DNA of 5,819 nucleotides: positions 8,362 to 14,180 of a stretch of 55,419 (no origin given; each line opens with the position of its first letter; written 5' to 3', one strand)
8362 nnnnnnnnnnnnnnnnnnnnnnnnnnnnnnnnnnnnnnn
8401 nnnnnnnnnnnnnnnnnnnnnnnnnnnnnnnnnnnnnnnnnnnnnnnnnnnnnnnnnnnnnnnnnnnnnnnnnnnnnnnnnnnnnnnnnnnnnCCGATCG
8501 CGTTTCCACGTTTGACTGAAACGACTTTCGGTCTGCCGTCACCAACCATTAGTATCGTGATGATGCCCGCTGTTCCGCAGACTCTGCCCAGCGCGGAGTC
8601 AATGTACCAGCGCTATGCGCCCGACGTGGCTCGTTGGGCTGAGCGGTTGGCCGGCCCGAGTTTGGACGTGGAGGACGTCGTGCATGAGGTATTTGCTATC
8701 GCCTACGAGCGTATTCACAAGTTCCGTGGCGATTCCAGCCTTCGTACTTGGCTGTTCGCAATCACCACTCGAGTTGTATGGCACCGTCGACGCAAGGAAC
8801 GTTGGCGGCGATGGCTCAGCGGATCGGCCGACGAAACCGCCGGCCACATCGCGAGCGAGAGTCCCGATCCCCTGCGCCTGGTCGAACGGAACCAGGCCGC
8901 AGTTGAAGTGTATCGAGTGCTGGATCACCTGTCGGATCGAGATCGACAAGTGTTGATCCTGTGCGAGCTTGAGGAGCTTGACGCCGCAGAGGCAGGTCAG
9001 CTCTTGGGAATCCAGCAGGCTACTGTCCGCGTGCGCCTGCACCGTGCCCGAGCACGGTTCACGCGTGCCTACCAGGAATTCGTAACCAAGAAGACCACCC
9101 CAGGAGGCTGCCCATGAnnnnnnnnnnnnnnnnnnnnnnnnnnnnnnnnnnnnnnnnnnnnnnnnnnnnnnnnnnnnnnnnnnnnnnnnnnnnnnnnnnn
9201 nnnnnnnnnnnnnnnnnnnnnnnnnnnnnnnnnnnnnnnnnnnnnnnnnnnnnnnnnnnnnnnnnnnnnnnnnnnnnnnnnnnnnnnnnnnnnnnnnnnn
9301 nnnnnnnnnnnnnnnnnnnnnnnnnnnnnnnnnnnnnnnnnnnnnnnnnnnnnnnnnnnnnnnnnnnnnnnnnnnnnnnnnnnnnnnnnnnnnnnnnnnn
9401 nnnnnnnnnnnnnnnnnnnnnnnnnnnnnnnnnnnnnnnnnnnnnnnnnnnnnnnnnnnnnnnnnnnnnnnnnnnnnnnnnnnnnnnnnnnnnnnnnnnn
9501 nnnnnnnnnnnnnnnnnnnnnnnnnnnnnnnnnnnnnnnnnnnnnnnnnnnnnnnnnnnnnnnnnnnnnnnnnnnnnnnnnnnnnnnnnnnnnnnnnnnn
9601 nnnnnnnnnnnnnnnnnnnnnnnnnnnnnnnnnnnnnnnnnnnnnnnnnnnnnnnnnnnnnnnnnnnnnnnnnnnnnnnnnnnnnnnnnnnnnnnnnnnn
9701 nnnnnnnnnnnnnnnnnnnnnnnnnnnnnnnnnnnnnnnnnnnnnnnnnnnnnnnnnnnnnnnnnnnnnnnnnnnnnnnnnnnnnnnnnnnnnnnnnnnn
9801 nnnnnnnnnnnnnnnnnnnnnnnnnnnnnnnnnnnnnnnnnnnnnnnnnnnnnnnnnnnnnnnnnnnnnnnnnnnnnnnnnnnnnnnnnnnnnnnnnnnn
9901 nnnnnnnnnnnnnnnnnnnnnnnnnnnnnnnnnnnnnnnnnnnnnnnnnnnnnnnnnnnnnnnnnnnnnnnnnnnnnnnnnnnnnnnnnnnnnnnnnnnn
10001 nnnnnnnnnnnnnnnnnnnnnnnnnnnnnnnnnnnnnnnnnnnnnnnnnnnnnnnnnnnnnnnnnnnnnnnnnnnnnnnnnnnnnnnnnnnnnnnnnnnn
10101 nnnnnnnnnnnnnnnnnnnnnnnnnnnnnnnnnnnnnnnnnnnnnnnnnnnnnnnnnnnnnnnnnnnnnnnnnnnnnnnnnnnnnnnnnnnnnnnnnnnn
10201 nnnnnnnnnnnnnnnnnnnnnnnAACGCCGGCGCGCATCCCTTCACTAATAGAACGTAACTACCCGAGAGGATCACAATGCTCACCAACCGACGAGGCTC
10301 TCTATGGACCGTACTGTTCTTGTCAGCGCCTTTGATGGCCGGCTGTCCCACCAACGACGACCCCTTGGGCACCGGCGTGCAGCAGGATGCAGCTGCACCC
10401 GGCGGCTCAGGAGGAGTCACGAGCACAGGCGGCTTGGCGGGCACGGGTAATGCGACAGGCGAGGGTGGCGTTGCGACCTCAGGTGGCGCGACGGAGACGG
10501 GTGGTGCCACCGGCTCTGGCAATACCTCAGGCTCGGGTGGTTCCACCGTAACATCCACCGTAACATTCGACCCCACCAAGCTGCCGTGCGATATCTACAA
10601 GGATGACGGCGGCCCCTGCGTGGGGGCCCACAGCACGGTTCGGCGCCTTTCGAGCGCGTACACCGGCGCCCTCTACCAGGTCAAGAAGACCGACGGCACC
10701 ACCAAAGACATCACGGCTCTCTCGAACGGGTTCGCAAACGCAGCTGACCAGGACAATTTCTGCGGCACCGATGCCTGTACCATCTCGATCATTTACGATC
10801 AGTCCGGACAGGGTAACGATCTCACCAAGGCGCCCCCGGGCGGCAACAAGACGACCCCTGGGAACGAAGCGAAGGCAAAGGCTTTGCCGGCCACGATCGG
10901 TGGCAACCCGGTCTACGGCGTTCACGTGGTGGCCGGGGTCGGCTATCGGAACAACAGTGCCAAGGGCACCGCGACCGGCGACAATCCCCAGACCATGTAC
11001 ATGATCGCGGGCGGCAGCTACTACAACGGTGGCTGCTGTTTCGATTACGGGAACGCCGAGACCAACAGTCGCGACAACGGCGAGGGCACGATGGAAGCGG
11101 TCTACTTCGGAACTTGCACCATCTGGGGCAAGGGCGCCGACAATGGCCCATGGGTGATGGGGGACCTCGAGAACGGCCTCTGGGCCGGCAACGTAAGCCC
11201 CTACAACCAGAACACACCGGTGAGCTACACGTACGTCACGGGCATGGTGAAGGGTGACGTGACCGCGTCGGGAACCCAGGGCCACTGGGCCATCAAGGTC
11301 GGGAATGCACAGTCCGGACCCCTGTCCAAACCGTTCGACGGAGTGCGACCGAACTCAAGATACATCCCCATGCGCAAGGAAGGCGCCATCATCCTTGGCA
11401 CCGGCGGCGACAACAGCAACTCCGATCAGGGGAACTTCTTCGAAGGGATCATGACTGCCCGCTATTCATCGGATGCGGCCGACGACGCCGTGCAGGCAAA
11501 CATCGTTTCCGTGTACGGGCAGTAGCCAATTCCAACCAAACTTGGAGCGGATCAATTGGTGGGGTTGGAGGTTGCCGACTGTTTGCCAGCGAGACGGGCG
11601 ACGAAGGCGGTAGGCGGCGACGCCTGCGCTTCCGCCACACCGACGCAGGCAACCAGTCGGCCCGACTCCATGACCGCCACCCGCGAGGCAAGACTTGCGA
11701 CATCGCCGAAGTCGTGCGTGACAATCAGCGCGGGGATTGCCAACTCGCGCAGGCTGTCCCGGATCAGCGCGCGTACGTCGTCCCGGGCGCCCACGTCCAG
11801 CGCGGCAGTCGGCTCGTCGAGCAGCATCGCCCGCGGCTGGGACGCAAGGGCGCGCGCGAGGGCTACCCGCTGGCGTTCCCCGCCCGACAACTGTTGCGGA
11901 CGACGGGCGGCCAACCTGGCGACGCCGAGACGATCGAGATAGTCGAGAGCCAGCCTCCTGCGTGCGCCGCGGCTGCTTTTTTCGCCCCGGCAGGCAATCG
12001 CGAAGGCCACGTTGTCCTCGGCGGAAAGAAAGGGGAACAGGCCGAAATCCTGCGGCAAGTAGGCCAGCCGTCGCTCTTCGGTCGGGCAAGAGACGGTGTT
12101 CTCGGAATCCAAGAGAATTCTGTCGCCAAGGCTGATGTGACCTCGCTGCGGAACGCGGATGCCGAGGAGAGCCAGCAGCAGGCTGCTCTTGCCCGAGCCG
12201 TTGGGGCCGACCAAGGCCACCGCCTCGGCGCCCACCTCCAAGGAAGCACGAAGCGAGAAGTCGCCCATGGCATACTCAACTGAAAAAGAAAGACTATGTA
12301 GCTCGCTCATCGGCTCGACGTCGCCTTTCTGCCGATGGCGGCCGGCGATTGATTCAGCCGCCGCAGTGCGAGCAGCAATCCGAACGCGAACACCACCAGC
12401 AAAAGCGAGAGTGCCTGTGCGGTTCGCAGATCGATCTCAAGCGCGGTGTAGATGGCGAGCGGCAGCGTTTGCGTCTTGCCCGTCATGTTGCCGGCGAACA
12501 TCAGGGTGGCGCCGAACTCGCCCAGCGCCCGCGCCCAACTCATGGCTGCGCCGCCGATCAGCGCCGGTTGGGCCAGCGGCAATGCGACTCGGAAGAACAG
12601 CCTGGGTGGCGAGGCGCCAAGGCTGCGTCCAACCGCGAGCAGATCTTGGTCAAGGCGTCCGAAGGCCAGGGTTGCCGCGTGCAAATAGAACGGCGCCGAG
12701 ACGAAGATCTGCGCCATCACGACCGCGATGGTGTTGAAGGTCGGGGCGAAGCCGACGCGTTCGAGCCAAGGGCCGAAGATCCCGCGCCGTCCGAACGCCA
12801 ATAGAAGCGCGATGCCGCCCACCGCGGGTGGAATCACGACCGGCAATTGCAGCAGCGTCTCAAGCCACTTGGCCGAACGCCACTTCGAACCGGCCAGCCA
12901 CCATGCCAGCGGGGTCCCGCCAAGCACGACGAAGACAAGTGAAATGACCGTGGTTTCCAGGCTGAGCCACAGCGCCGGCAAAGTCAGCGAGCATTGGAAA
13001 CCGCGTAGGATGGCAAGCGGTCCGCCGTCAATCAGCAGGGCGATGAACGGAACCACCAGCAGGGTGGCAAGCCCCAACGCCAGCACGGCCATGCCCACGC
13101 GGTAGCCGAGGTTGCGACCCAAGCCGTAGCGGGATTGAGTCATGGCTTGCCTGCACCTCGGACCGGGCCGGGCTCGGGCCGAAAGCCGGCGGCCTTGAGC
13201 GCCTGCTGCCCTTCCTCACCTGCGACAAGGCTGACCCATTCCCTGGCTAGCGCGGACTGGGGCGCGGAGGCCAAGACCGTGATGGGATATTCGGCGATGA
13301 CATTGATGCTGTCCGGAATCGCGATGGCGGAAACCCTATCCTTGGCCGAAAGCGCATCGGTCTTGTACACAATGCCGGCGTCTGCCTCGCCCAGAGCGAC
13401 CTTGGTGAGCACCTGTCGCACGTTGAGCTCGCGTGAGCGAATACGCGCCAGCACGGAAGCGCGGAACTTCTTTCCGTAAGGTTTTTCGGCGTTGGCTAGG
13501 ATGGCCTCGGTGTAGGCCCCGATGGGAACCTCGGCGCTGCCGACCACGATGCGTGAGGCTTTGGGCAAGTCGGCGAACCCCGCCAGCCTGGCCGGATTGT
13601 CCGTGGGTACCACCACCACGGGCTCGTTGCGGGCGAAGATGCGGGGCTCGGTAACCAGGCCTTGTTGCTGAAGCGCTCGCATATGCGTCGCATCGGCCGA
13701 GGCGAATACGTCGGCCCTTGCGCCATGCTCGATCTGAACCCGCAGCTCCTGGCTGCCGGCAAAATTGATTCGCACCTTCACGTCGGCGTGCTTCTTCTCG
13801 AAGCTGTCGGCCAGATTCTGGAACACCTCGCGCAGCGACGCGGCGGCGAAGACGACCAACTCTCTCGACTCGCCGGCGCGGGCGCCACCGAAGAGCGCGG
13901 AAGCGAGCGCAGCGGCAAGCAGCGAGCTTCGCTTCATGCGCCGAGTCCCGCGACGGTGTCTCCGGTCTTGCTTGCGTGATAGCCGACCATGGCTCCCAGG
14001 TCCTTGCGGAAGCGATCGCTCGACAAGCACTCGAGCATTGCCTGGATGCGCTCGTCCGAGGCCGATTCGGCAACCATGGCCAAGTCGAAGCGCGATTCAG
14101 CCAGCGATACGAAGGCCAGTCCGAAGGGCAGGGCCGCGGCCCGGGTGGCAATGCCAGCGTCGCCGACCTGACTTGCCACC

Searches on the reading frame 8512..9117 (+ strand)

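Call 26: search_protein_families(library=pfam, proteins=[window:8512-9117:+], max_evalue=0.001)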
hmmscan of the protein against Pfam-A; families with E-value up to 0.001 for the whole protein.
window:8512-9117:+ (201 aa): 5 families
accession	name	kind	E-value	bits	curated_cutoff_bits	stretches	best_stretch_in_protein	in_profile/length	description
PF04542.20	Sigma70_r2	-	1.5e-15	57.2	24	1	31-99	1-71/71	Sigma-70 region 2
PF08281.18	Sigma70_r4_2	-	1.2e-13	50.9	25.7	1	132-182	3-53/54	Sigma-70, region 4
PF04545.22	Sigma70_r4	-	1.8e-09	37.4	24.1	1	136-182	1-47/50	Sigma-70, region 4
PF22233.2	PhyR_sigma-like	-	0.00017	21.8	27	1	137-179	1-43/50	Response regulator PhyR, sigma-like domain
PF07638.17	Sigma70_ECF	-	0.00036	20.9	21.1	1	57-187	53-183/185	ECF sigma factor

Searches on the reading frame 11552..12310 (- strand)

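Call 27: search_protein_families(library=pfam, proteins=[window:11552-12310:-], max_evalue=0.001)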
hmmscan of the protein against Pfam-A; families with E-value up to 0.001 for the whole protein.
window:11552-12310:- (252 aa): 4 families
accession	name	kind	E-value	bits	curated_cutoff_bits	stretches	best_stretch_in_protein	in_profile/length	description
PF00005.33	ABC_tran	-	2.7e-29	103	25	1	29-169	12-137/137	ABC transporter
PF13304.12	AAA_21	-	3.6e-09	37.6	27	1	32-52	3-23/304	AAA domain, putative AbiEii toxin, Type IV TA system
PF02463.25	SMC_N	-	7.2e-09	35.8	40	1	22-49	18-48/220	RecF/RecN/SMC N terminal domain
PF13555.12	AAA_29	-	0.00025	21.2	27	1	24-56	17-50/61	P-loop containing region of AAA domain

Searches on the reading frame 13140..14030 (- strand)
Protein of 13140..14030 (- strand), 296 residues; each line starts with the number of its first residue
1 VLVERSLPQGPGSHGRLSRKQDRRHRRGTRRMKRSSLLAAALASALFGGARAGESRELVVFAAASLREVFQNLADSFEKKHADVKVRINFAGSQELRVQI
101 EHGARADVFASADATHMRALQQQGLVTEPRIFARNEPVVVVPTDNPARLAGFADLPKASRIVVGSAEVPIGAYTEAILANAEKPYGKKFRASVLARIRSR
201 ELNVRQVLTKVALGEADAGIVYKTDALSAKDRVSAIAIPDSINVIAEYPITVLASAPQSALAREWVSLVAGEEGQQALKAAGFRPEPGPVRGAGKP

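Call 27: search_protein_families(library=pfam, proteins=[window:13140-14030:-], max_evalue=0.001)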
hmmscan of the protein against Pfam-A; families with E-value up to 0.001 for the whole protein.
window:13140-14030:- (296 aa): 3 families
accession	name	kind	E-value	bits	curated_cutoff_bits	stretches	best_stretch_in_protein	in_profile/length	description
PF13531.11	SBP_bac_11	-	1.4e-52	179.2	25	1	58-284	1-227/227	Bacterial extracellular solute-binding protein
PF01547.30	SBP_bac_1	-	9.5e-21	75.5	26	1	63-276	1-307/307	Bacterial extracellular solute-binding protein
PF12974.12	Phosphonate-bd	-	1.3e-06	28.5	27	1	63-283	9-231/242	ABC transporter, phosphonate, periplasmic substrate-binding protein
